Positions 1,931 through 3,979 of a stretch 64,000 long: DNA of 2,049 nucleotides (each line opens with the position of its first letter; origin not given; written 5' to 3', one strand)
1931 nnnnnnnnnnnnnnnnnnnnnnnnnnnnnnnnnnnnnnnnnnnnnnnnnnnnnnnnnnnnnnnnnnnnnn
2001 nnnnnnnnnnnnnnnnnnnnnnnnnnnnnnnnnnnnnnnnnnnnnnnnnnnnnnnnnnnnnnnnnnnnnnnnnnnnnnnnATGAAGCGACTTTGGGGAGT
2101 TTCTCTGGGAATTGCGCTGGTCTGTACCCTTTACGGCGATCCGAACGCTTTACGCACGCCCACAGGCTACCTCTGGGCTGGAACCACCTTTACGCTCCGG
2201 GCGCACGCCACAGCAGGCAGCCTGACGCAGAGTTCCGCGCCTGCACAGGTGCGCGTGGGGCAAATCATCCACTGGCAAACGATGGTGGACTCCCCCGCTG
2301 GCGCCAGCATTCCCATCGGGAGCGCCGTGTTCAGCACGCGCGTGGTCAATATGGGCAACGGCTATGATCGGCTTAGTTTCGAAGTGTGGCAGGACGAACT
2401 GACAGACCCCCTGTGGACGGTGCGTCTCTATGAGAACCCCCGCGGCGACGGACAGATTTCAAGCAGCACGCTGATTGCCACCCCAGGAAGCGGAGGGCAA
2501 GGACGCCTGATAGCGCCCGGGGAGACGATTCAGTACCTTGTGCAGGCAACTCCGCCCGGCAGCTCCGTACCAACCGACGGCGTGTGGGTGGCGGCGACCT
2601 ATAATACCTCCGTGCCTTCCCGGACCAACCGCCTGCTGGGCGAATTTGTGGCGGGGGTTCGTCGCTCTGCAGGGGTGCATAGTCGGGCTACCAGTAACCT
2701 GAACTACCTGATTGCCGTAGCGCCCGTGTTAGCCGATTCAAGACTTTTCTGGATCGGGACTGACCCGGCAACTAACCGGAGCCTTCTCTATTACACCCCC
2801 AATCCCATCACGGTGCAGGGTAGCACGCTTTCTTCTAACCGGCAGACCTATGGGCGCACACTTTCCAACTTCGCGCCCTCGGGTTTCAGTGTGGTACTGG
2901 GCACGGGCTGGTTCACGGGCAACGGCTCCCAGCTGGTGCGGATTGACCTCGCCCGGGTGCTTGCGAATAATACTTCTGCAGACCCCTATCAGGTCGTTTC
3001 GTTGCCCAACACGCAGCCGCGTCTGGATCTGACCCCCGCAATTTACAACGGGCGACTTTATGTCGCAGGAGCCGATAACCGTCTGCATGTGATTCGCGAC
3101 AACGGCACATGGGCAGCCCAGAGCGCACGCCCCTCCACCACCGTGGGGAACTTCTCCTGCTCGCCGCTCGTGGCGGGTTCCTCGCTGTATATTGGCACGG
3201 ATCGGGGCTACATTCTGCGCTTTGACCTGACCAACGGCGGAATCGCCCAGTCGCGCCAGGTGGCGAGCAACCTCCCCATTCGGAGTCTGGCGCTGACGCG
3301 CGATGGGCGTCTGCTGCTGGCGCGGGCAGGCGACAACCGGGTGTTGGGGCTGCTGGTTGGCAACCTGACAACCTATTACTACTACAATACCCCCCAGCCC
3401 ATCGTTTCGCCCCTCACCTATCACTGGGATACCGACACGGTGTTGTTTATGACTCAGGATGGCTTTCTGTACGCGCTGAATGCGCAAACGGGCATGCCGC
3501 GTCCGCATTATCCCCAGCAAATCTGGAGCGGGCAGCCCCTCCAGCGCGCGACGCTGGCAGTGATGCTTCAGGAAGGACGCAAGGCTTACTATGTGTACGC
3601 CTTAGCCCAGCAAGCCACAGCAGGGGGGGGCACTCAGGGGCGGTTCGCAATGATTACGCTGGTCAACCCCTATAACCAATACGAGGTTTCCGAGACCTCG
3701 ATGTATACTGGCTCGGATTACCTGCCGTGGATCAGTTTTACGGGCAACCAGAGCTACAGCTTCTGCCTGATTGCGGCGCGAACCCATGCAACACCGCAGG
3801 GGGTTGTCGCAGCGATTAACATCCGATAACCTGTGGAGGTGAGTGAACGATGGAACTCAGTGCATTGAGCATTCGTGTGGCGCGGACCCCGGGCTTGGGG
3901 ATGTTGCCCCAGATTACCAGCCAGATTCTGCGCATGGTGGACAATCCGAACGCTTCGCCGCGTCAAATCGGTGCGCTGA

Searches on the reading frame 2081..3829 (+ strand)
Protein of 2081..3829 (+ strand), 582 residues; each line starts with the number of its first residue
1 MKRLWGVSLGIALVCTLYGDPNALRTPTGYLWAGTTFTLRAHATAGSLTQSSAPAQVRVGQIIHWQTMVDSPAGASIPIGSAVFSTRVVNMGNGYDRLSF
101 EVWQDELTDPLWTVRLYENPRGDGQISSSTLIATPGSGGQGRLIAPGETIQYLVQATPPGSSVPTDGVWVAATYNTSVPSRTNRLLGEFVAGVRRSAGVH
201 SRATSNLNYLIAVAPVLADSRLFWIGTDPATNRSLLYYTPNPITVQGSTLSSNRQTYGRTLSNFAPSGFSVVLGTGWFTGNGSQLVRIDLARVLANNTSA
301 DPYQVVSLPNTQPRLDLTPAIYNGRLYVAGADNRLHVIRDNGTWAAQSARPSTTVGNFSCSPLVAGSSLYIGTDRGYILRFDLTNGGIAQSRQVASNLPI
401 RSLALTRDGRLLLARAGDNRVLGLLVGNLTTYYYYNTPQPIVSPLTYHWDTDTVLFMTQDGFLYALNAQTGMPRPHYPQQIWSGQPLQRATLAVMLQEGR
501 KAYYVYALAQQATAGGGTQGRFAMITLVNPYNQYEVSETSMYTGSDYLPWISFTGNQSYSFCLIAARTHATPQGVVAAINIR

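Call 13: search_protein_families(library=pfam, proteins=[window:2081-3829:+], max_evalue=0.01)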
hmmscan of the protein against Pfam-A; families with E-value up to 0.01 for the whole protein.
window:2081-3829:+ (582 aa): 2 families
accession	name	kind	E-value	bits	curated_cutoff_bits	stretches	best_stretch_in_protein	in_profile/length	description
PF13360.13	PQQ_2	-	9.4e-09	35.7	27.6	1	272-390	122-231/233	Outer membrane protein assembly factor BamB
PF13570.13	Beta-prop_ACSF4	-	1.5e-05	25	133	1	361-472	54-166/329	Beta-alanine-activating enzyme, beta-propeller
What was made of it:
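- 2081..3829 (+): Secreted 582-aa protein: signal peptide, N-terminal beta-sandwich region, C-terminal BamB/YxaL-like beta-propeller. The family is confined to Fimbriimonadales/Armatimonadota. Pfam PQQ_2 (call 13).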

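Call 25: find_homologous_proteins(query=window:2081-3829:+)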
Query window:2081-3829:+ (582 aa): 110 proteins with E <= 0.001 among 8000 candidates.
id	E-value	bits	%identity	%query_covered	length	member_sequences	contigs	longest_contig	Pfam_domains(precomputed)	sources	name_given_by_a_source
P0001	0.0e+0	1263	97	100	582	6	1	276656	PF13360.14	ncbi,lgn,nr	ncbi:MAG: PQQ-binding-like beta-propeller repeat protein [Fimbriimonadales bacterium]|nr:PQQ-binding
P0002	0.0e+0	1189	90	100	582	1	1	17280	PF13360.14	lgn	-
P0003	0.0e+0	1185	89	100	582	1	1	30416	PF13360.14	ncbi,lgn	-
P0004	0.0e+0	1184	90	100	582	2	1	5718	PF13360.14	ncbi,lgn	-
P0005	6.3e-287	971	74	100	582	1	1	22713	PF13360.14,PF13570.14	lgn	-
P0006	8.2e-284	961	72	100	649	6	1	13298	PF13360.14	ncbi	ncbi:MAG: hypothetical protein C4336_01080 [Armatimonadota bacterium]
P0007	1.5e-279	947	71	100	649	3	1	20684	-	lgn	-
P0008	2.1e-188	646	53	100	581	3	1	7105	PF13360.14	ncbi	-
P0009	2.4e-164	566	48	100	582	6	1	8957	PF13360.14,PF13570.14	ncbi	-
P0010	1.0e-162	561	48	100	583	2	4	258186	PF13360.14,PF13570.14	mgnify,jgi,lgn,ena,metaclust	mgnify:FL=1|metaclust:\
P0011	3.7e-162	559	47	100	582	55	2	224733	PF13360.14,PF13570.14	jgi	jgi:hypothetical protein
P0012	2.2e-161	557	47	100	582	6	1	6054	PF13360.14,PF13570.14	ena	-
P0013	3.2e-160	553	47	100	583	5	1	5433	PF13360.14,PF13570.14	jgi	-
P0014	1.2e-155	538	46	100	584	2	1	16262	PF13360.14,PF13570.14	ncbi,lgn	ncbi:MAG: hypothetical protein ABDI19_10870 [Armatimonadota bacterium]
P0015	3.7e-152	526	47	96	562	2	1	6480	PF13360.14,PF13570.14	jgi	jgi:hypothetical protein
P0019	6.3e-134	466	45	100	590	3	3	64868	PF13360.14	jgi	jgi:outer membrane protein assembly factor BamB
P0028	2.3e-128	448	44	100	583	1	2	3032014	PF13360.14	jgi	jgi:outer membrane protein assembly factor BamB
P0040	1.4e-127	445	44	100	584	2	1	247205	PF13360.14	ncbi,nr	ncbi:MAG: hypothetical protein KatS3mg019_1256 [Fimbriimonadales bacterium]|nr:MAG: hypothetical pro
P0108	1.1e-45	175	31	98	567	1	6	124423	-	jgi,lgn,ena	-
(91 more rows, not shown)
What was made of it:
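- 2081..3829 (+): 110 homologue clusters (call 25).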

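Call 26: find_encoding_contigs(protein=P0005, flank=6000, max_places=1)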
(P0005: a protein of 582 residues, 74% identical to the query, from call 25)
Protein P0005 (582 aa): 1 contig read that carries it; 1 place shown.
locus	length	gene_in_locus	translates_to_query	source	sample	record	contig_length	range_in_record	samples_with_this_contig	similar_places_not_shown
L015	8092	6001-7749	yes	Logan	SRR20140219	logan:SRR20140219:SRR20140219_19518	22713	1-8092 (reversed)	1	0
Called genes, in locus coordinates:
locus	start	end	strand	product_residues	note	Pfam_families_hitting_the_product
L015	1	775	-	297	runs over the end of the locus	PF01040:UbiA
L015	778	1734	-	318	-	PF01073:3Beta_HSD, PF01370:Epimerase, PF02719:Polysacc_synt_2, PF04321:RmlD_sub_bind, PF08659:KR (faint), PF16363:GDP_Man_Dehyd, PF13460:NAD_binding_10, PF07993:NAD_binding_4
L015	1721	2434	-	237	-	PF02397:Bac_transf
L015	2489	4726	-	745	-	PF01656:CbiA, PF10609:ParA, PF13614:AAA_31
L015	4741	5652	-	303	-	PF02563:Poly_export, PF10531:SLBB, PF22461:SLBB_2 (weak), PF10531:SLBB, PF22461:SLBB_2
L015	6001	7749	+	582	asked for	PF13360:PQQ_2 (faint), PF13570:Beta-prop_ACSF4 (weak)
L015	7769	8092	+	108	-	?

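Call 27: find_encoding_contigs(protein=P0008, flank=6000, max_places=1)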
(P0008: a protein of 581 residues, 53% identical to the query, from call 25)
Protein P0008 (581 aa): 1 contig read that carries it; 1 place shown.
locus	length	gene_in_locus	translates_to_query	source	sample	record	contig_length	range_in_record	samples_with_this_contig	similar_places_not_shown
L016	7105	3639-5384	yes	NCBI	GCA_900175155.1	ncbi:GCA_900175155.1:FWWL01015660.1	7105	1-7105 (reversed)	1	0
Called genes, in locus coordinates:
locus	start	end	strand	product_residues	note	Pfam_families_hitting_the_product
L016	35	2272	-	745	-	PF01656:CbiA, PF09140:MipZ, PF10609:ParA, PF13614:AAA_31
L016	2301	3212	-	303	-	PF02563:Poly_export, PF10531:SLBB (weak), PF22461:SLBB_2 (weak), PF10531:SLBB, PF22461:SLBB_2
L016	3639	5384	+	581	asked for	PF13360:PQQ_2 (faint)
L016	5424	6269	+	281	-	PF08668:HDOD, PF01966:HD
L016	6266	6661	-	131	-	PF18902:DUF5658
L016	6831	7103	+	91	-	?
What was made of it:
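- No recombinase gene is adjacent (calls 13, 26, 27).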

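Call 28: find_encoding_contigs(protein=P0010, flank=10000, max_places=2)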
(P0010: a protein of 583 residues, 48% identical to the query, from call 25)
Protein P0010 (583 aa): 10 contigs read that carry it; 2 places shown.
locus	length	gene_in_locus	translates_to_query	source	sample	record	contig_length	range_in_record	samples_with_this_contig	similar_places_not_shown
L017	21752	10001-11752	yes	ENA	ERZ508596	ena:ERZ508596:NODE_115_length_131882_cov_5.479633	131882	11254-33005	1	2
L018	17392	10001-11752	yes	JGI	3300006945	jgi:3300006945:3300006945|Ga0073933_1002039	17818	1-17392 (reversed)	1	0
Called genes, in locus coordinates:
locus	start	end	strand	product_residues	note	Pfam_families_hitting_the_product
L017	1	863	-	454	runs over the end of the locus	PF03448:MgtE_N, PF14841:FliG_M (faint), PF14842:FliG_N (faint), PF00571:CBS, PF01769:MgtE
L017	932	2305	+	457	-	PF00289:Biotin_carb_N, PF02786:CPSase_L_D2, PF02222:ATP-grasp, PF07478:Dala_Dala_lig_C, PF02785:Biotin_carb_C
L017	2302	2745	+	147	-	PF01029:NusB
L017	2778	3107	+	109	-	-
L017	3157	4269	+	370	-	PF04107:GCS2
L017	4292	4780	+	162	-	PF00149:Metallophos, PF12850:Metallophos_2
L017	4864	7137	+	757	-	PF03150:CCP_MauG, PF22842:Pel9A-like_beta_helix, PF05048:NosD, PF13229:Beta_helix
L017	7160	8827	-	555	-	PF03485:Arg_tRNA_synt_N, PF00750:tRNA-synt_1d, PF00133:tRNA-synt_1 (faint), PF09334:tRNA-synt_1g (faint), PF05746:DALR_1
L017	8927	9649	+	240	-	-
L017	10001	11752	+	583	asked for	PF13360:PQQ_2 (faint), PF13570:Beta-prop_ACSF4 (weak)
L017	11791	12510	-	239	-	PF06508:QueC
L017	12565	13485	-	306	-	PF01791:DeoC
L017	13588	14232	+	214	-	-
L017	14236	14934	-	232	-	PF07963:N_methyl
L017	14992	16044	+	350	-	PF00676:E1_dh, PF02775:TPP_enzyme_C (faint), PF13292:DXP_synthase_N (weak)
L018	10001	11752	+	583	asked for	PF13360:PQQ_2 (faint), PF13570:Beta-prop_ACSF4 (weak)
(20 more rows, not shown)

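Call 29: find_encoding_contigs(protein=P0028, flank=10000, max_places=2)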
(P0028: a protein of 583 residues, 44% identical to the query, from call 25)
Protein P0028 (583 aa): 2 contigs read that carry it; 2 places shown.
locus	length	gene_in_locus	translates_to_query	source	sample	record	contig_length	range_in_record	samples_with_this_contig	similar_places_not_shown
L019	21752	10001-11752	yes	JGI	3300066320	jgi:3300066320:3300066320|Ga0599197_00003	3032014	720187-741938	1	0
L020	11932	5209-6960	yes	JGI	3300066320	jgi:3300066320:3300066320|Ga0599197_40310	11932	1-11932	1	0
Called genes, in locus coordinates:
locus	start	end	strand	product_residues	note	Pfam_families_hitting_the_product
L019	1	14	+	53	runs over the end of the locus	-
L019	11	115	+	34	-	-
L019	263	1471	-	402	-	PF00155:Aminotran_1_2, PF01053:Cys_Met_Meta_PP (weak)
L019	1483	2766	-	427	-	PF00464:SHMT, PF00155:Aminotran_1_2 (weak)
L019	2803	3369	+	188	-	PF05685:Uma2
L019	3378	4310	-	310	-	-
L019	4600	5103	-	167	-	PF09970:DUF2204 (faint), PF08843:AbiEii (weak)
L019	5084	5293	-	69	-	-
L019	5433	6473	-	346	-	-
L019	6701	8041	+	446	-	PF01266:DAO, PF13450:NAD_binding_8, PF01593:Amino_oxidase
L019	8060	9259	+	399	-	PF00764:Arginosuc_synth, PF20979:Arginosuc_syn_C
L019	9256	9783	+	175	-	PF00719:Pyrophosphatase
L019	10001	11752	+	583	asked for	PF13360:PQQ_2 (faint)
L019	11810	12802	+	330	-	PF01075:Glyco_transf_9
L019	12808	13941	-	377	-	PF07669:Eco57I, PF12950:TaqI_C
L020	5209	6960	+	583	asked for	PF13360:PQQ_2 (faint)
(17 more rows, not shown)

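Call 40: find_encoding_contigs(protein=P0014, flank=10000, max_places=1)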
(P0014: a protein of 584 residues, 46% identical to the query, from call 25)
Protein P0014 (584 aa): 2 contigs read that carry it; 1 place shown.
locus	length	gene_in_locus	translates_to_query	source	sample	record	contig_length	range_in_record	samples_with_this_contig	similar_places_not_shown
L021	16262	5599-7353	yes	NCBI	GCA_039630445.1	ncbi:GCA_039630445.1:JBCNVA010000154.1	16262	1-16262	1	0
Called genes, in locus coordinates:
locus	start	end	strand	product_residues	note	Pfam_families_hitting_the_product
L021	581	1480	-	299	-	PF02540:NAD_synthase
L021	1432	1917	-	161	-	PF12680:SnoaL_2 (weak), PF14534:DUF4440 (weak)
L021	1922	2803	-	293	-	PF00171:Aldedh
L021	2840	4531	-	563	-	PF03485:Arg_tRNA_synt_N, PF00750:tRNA-synt_1d, PF01406:tRNA-synt_1e (faint), PF09334:tRNA-synt_1g (faint), PF05746:DALR_1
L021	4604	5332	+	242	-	-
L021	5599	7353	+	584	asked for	PF13360:PQQ_2 (faint), PF13570:Beta-prop_ACSF4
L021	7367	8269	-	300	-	-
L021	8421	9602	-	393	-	PF01168:Ala_racemase_N, PF00842:Ala_racemase_C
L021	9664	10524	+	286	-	-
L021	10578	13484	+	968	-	PF14559:TPR_19 (faint)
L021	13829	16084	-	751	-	PF13432:TPR_16 (weak), PF13432:TPR_16, PF12895:ANAPC3 (weak), PF23914:TPR_CcmH_CycH (weak), PF13428:TPR_14 (weak), PF14559:TPR_19 (weak), PF13371:TPR_9 (weak), PF13181:TPR_8, +13 more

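Call 41: find_encoding_contigs(protein=P0019, flank=10000, max_places=1)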
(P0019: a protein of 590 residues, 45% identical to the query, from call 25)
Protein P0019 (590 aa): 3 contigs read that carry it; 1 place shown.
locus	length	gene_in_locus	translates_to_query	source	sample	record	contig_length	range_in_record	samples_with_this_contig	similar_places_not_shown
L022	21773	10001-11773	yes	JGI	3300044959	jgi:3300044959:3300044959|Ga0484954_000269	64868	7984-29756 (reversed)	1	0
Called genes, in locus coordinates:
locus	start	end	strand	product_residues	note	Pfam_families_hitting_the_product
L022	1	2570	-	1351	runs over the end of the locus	PF08471:Ribonuc_red_2_N, PF02867:Ribonuc_red_lgC, PF14890:Intein_splicing, PF14528:LAGLIDADG_3, PF12637:TSCPD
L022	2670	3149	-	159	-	PF22811:Zn_ribbon_NrdR, PF03477:ATP-cone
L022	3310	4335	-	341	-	PF13439:Glyco_transf_4 (faint), PF00534:Glycos_transf_1, PF13692:Glyco_trans_1_4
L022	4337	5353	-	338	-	PF01075:Glyco_transf_9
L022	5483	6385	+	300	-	-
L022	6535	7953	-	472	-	PF25881:HH_YBHG, PF25893:HH_CzcB (weak), PF25954:Beta-barrel_RND_2, PF25967:RND-MFP_C (weak), PF25989:YknX_C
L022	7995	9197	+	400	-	PF00764:Arginosuc_synth, PF20979:Arginosuc_syn_C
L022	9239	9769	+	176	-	PF00719:Pyrophosphatase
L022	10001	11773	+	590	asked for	PF13360:PQQ_2 (weak)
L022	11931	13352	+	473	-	PF00561:Abhydrolase_1, PF12146:Hydrolase_4 (weak), PF00326:Peptidase_S9 (weak), PF00756:Esterase (weak)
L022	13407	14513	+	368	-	-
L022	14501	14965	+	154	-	PF25973:BSH_CzcB (faint), PF00364:Biotin_lipoyl (weak)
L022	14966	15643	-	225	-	PF13507:GATase_5, PF07685:GATase_3 (weak), PF01965:DJ-1_PfpI (weak)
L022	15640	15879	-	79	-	PF02700:PurS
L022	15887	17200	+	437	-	PF00994:MoCF_biosynth, PF18146:CinA_KH, PF02464:CinA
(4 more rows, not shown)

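Call 42: find_encoding_contigs(protein=P0040, flank=10000, max_places=1)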
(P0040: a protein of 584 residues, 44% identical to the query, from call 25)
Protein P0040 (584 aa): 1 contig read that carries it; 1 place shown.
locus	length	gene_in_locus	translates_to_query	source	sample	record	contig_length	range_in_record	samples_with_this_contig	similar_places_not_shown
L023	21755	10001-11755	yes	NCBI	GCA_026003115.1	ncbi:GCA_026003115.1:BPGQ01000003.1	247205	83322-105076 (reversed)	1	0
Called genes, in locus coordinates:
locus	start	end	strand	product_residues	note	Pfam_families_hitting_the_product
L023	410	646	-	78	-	PF04972:BON (weak)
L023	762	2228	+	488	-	PF00669:Flagellin_N, PF00700:Flagellin_C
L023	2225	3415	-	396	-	PF01969:Ni_insertion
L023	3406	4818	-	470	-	PF01946:Thi4 (weak), PF00890:FAD_binding_2, PF01266:DAO (weak), PF01494:FAD_binding_3 (weak), PF03486:HI0933_like (weak), PF07992:Pyr_redox_2 (weak), PF13450:NAD_binding_8, PF01593:Amino_oxidase, +3 more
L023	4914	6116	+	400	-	PF00202:Aminotran_3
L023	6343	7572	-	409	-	PF12704:MacB_PCD, PF02687:FtsX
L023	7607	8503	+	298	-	PF00348:polyprenyl_synt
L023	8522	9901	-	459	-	PF01212:Beta_elim_lyase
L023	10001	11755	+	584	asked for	PF13360:PQQ_2 (faint)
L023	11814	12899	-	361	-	PF01075:Glyco_transf_9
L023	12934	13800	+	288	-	-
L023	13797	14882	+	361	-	PF02481:DNA_processg_A, PF17782:WHD_DprA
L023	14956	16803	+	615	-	PF04151:PPC (faint)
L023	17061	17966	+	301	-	-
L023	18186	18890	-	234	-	PF00753:Lactamase_B, PF13483:Lactamase_B_3, PF12706:Lactamase_B_2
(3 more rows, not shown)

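Call 43: find_encoding_contigs(protein=P0108, flank=10000, max_places=1)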
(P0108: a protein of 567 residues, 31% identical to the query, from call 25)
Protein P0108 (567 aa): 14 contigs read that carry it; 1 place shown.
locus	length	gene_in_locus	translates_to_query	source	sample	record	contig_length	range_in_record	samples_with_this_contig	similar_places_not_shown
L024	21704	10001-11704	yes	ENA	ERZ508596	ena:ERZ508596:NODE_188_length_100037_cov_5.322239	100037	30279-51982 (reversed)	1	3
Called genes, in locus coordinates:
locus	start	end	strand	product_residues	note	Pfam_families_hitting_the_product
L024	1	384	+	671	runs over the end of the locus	PF02574:S-methyl_trans, PF02219:MTHFR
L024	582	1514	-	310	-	PF07589:PEP_exosort_dom (weak)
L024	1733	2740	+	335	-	PF00150:Cellulase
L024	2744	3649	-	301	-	PF04187:Cofac_haem_bdg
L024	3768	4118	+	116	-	-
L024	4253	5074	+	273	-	PF01261:AP_endonuc_2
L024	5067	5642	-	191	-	PF02782:FGGY_C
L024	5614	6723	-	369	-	PF00370:FGGY_N, PF02782:FGGY_C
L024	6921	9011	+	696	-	PF02589:LUD_dom, PF00037:Fer4 (faint), PF12797:Fer4_2 (faint), PF12838:Fer4_7 (weak), PF13183:Fer4_8, PF13484:Fer4_16 (weak), PF13534:Fer4_17, PF02589:LUD_dom, +4 more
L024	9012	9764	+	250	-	PF02754:CCG (weak)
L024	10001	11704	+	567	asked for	-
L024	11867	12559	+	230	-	PF00106:adh_short, PF08659:KR, PF13561:adh_short_C2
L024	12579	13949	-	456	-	PF00919:UPF0004, PF04055:Radical_SAM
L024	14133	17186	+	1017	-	PF02449:Glyco_hydro_42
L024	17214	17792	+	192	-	PF01569:PAP2, PF14378:PAP2_3 (weak)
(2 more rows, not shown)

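Call 77: search_protein_families(library=ncbifam, proteins=[window:2081-3829:+], max_evalue=0.001)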
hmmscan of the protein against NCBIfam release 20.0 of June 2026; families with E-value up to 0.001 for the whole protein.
window:2081-3829:+ (582 aa): 2 families
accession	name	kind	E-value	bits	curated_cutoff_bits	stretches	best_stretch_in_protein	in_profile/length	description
TIGR03300.1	assembly_YfgL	equivalog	1.5e-07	30.4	285.2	1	276-474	17-213/377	outer membrane protein assembly factor BamB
NF041740.1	choice_anch_T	equivalog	6.6e-05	22.2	70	1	49-116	130-198/259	choice-of-anchor T family protein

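Call 92: predict_structure(alignment_id=A5)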
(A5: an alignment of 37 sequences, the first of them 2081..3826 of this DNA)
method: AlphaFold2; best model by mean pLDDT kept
length: 582 residues; sequences in the alignment: 37
mean_pLDDT: 90.9   pTM: 0.86
mean pLDDT of the five models: 90.9, 90.3, 90.2, 89.8, 89.5
residues with pLDDT >= 90: 455; 70-90: 99; 50-70: 7; < 50: 21
segments of 3 or more residues with pLDDT < 50: 1-21
pLDDT, mean of each block of 10 residues (from residue 1): 34 32 76 88 89 89 91 92 95 92 82 93 91 91 92 94 89 84 87 93 95 95 96 96 91 93 94 96 96 95 95 96 95 96 95 95 94 97 93 96 94 97 95 97 96 97 97 96 94 94 95 86 96 91 91 95 92 93 91
secondary structure, 60 per line:
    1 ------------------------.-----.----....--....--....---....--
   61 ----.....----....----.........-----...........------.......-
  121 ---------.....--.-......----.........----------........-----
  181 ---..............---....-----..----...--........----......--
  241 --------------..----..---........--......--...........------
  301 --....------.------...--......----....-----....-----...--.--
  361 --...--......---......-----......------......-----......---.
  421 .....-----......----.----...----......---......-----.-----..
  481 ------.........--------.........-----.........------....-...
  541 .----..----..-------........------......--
elements in order: E36-39 E42-45 E48-51 E55-58 E65-69 E74-77 E82-90 E96-106 E113-119 E130-134 E139-144 E149-157 E168-175 E184-197 E201-204 E216-218 E221-228 E233-238 E266-273 E276-281 E284-289 H290-294 E303-306 E320-322 E325-330 E335-338 E344-347 E363-365 E368-373 E377-382 E388-393 E400-405 E411-416 E420-425 E431-436 E446-448 E453-458 E462-467 E487-495 E504-512 E518-526 E533-536 H538-541 E561-568 E575-580
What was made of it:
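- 2081..3829 (+): AlphaFold model with pLDDT 90.9 (call 92).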

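Call 94: fold_search(model_id=the predicted structure, library=pdb)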
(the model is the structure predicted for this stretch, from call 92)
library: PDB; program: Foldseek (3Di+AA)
matches with E <= 10: 1979; with E <= 0.001: 1737
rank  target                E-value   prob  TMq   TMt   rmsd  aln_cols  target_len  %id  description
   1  8qpv_B                2.3e-12  1.00  0.45  0.69   5.0       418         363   12  Handover Complex: BAM bound OmpX and extended SurA (released 2024-09-25)
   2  7tt2_B                2.5e-12  1.00  0.41  0.64   6.5       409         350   13  BamABCDE bound to substrate EspP class 3 (released 2022-03-30)
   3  7t1z_B                3.8e-12  1.00  0.44  0.57   5.3       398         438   12  Structure of the Fbw7-Skp1-MycNdegron complex (released 2022-02-16)
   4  9mge_B                4.2e-12  1.00  0.45  0.69   5.1       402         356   13  beta-barrel assembly machine from Escherichia coli in an early state of substrate assembly (released 2025-12-17)
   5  8pz2_B                5.1e-12  1.00  0.44  0.65   5.6       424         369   12  Wait Complex: Lateral open BAM bound Extended SurA (released 2024-09-25)
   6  9cnz_B                5.6e-12  1.00  0.43  0.69   5.7       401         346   14  Structure of BAM complexed with PTB2 ligand in detergent (released 2024-12-25)
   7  9cnw_B                6.4e-12  1.00  0.43  0.67   5.6       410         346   13  CryoEM structure of the APO-BAM complex in DDM detergent (released 2024-12-25)
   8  9cnx_B                6.4e-12  1.00  0.40  0.62   8.4       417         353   13  CryoEM structure of BAM in complex with the PTB1 closed-state inhibitor (in DDM detergent) (released 2024-12-25)
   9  4xga_A                1.1e-11  1.00  0.44  0.69   5.4       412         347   13  Crystal structure of BamB and BamA P3-5 complex from E.coli (released 2016-01-20)
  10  9a3d_MODEL_1_A        1.2e-11  1.00  0.44  0.64   5.5       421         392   12  Model of E. coli BamB by in-cell photo-crosslinking MS and deep learning (released 2023-02-24)
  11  6lys_B                1.5e-11  1.00  0.42  0.66   6.0       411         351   14  Structure of the BAM complex (released 2021-01-13)
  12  3q54                  1.8e-11  1.00  0.41  0.65   5.9       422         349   11  Crystal structure of Escherichia coli BamB (released 2012-05-09)
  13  7tt1_B                1.9e-11  1.00  0.42  0.66   5.8       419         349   13  BamABCDE bound to substrate EspP class 4 (released 2022-03-30)
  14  8bvq_B                1.9e-11  1.00  0.43  0.65   5.4       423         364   12  E. coli BAM complex (BamABCDE) bound to darobactin B (released 2023-05-24)
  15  2ovr_B                2.0e-11  1.00  0.43  0.55   5.4       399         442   13  Structure of the Skp1-Fbw7-CyclinEdegN complex (released 2007-04-24)
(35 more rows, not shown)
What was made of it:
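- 2081..3829 (+): Foldseek top hits are BamB and YxaL at E about 1e-12 (call 94).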
